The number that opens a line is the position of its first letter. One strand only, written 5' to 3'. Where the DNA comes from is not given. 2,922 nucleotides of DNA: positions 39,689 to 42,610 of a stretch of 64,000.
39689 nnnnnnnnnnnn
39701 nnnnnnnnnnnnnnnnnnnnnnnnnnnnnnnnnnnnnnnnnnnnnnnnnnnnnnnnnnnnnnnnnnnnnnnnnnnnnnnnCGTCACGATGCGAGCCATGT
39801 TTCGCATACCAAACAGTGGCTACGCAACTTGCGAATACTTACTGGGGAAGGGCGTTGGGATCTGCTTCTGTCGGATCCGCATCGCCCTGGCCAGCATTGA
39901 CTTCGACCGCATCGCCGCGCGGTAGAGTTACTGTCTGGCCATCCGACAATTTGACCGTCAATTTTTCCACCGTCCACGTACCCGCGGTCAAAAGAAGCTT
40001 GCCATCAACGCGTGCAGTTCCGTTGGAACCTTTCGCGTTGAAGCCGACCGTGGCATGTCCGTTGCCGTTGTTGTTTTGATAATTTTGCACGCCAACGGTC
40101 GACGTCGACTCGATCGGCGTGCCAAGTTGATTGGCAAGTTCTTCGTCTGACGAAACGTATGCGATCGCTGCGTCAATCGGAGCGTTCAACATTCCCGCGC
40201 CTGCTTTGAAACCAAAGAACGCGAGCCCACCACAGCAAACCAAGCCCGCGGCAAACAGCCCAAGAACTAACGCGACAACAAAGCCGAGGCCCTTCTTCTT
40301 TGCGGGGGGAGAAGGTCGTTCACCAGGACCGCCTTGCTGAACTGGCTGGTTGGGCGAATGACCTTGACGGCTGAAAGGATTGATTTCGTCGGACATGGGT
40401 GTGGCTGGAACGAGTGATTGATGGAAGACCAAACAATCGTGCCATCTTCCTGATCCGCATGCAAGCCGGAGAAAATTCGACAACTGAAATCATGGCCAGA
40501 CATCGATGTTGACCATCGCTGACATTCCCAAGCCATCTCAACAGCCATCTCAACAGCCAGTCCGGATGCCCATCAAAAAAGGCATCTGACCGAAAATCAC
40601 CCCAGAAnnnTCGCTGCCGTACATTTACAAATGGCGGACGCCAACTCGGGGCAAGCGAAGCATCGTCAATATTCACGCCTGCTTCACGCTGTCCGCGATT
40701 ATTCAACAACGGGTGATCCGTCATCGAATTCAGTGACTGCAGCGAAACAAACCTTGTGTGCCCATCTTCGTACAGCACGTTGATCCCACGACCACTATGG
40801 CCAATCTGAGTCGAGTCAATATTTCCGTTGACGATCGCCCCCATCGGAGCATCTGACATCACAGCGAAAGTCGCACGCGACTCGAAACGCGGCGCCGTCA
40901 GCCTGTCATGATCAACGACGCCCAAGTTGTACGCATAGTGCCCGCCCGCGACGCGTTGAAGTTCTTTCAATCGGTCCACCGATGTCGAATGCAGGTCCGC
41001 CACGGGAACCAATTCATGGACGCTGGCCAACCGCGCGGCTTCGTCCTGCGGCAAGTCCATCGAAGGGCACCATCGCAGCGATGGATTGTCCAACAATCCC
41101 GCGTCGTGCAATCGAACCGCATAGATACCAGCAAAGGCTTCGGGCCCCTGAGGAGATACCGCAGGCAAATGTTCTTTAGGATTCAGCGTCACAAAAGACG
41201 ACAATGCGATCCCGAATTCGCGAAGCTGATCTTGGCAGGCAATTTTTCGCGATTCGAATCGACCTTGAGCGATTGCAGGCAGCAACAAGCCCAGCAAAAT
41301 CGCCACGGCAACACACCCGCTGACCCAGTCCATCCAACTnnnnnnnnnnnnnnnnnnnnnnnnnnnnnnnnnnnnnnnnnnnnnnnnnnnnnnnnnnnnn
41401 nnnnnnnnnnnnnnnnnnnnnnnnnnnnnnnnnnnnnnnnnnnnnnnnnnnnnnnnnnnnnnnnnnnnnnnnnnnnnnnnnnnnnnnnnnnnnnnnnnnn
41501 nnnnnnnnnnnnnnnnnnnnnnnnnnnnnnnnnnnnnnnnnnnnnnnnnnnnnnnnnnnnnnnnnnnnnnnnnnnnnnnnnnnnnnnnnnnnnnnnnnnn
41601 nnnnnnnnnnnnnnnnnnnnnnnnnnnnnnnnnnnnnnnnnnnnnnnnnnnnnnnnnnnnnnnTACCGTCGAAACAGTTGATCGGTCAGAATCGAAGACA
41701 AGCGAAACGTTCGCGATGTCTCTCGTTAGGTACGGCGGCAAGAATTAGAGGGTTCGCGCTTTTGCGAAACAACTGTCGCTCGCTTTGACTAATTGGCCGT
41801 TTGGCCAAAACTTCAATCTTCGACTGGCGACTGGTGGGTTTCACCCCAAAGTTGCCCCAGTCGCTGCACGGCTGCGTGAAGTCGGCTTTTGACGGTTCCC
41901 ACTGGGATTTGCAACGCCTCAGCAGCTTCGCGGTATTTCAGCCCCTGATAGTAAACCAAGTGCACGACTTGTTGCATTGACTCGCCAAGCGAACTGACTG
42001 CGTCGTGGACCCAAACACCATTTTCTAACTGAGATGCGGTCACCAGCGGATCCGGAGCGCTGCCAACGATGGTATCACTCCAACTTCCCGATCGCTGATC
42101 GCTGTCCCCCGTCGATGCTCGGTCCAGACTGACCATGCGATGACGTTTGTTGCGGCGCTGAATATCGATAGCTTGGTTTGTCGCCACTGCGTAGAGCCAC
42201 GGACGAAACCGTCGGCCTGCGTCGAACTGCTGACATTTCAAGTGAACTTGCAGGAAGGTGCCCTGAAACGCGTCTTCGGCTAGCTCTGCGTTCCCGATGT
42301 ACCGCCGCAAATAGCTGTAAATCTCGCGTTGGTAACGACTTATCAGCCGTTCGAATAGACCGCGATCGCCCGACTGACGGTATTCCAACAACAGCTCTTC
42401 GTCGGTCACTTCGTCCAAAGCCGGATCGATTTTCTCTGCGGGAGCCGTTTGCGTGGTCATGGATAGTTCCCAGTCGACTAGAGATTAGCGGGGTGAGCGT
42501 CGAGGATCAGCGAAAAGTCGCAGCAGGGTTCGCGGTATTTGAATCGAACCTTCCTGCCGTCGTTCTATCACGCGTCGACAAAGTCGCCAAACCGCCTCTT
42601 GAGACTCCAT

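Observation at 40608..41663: Anti-sigma factor fused to a DUF1559 (pseudopilin-like) domain downstream of an ECF sigma factor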

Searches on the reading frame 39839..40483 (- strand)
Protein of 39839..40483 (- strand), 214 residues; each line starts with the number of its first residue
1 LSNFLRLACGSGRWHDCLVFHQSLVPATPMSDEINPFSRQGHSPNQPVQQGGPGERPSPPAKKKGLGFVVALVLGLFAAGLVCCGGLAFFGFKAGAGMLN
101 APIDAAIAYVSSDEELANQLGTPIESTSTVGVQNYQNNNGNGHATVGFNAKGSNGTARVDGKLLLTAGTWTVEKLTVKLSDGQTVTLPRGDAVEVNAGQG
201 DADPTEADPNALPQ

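Call 3: search_protein_families(library=pfam, proteins=[window:39839-40483:-], max_evalue=1)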
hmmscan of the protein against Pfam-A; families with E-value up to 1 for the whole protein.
window:39839-40483:- (214 aa): 3 families
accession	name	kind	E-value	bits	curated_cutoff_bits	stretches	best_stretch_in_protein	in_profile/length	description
PF08695.16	Coa1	-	1.4e-05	25.2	22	1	101-187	27-115/117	Cytochrome oxidase complex assembly protein 1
PF02736.25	Myosin_N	-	0.16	12.2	27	1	173-190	26-43/45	Myosin N-terminal SH3-like domain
PF20606.3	DUF6799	-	0.17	12.1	26.8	1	155-195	17-59/63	Domain of unknown function (DUF6799)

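Call 4: search_protein_families(library=ncbifam, proteins=[window:39839-40483:-], max_evalue=1)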
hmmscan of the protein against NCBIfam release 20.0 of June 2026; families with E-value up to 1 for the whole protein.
window:39839-40483:- (214 aa): 1 family
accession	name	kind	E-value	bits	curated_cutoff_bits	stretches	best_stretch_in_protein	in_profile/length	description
NF040942.2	hypo_ExtJ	equivalog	0.14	12.6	52.5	1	173-204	36-67/77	selenite/tellurite reduction operon protein ExtJ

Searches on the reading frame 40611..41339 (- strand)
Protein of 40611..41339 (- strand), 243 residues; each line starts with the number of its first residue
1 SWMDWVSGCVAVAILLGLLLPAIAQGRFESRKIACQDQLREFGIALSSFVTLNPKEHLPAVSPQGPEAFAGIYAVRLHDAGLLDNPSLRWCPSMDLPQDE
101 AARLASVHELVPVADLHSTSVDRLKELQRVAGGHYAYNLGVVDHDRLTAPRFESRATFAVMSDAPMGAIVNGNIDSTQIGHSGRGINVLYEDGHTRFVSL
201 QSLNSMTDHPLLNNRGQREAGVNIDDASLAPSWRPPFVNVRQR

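Call 31: search_dna_similar(query=window:40611-41339:-, collection=plasmids, mode=protein, max_evalue=1, max_rows=20)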
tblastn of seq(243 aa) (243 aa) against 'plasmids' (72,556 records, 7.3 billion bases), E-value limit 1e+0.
No match.

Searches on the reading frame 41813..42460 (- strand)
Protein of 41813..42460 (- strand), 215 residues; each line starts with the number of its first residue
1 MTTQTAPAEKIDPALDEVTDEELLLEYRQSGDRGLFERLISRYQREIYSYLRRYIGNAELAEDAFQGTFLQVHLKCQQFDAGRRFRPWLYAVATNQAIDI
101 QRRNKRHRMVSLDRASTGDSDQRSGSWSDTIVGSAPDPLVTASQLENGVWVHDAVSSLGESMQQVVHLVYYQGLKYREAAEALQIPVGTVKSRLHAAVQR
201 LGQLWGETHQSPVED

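Call 3: search_protein_families(library=pfam, proteins=[window:41813-42460:-], max_evalue=1)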
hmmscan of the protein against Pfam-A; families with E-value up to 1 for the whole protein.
window:41813-42460:- (215 aa): 6 families
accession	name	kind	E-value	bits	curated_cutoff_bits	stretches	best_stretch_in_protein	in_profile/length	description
PF04542.20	Sigma70_r2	-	7e-16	58.2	24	1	39-106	1-70/71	Sigma-70 region 2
PF08281.18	Sigma70_r4_2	-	6.3e-12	45.4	25.7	1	150-201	3-54/54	Sigma-70, region 4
PF04545.22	Sigma70_r4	-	2.4e-10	40.2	24.1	1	155-201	2-48/50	Sigma-70, region 4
PF07638.17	Sigma70_ECF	-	1.6e-05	25.3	21.1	1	24-202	7-180/185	ECF sigma factor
PF13384.12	HTH_23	-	0.0057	16.9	24.6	1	170-196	14-40/50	Homeodomain-like domain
PF13556.12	HTH_30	-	0.16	12.2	27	1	173-203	12-42/59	PucR C-terminal helix-turn-helix domain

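Call 4: search_protein_families(library=ncbifam, proteins=[window:41813-42460:-], max_evalue=1)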
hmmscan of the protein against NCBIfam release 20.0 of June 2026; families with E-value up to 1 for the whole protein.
window:41813-42460:- (215 aa): 101 families (the best 25 are shown)
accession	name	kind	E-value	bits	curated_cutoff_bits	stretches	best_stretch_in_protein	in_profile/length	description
NF009166.1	PRK12513.1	equivalog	3.3e-34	118.3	206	1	16-207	5-188/193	RNA polymerase sigma factor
NF007216.0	PRK09638.1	equivalog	1.6e-28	99.7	194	1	19-208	3-177/180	RNA polymerase sigma factor SigY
TIGR02937.1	sigma70-ECF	superfamily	5.6e-27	94.4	42.9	1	36-202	3-162/165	sigma-70 family RNA polymerase sigma factor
NF007223.0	PRK09641.1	equivalog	6e-27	94.7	209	1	28-197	12-176/187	RNA polymerase sigma factor SigW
NF007225.0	PRK09643.1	equivalog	3.9e-26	92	190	1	14-205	8-182/204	RNA polymerase sigma factor SigM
TIGR02950.1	SigM_subfam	subfamily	2.6e-25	89.1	147.95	1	37-203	3-156/159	RNA polymerase sigma factor, SigM family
TIGR02948.1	SigW_bacill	equivalog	7.3e-25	88.1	243.1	1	29-198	13-177/187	RNA polymerase sigma factor SigW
NF007227.0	PRK09645.1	subfamily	3.4e-23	82.4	202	1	32-201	11-166/177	sigma-70 family RNA polymerase sigma factor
NF009172.0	PRK12519.1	subfamily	9.2e-23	80.8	222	1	12-204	8-188/194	RNA polymerase sigma factor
TIGR02939.1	RpoE_Sigma70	equivalog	1.1e-22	80.9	236.15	1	21-197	7-178/190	RNA polymerase sigma factor RpoE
NF009195.0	PRK12543.1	subfamily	1e-21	77.3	197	1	22-203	8-176/192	RNA polymerase sigma factor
NF008888.0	PRK11922.1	equivalog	2.8e-21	76.2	204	1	17-200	13-191/231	RNA polymerase sigma factor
NF009168.0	PRK12515.1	subfamily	3.5e-21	75.6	236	1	19-204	7-178/189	RNA polymerase sigma factor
NF009171.0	PRK12518.1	equivalog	4.7e-21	75.5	208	1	17-203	11-182/191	RNA polymerase sigma factor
TIGR02985.1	Sig70_bacteroi1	subfamily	6.7e-21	75.2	126.4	1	36-201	3-158/162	RNA polymerase sigma-70 factor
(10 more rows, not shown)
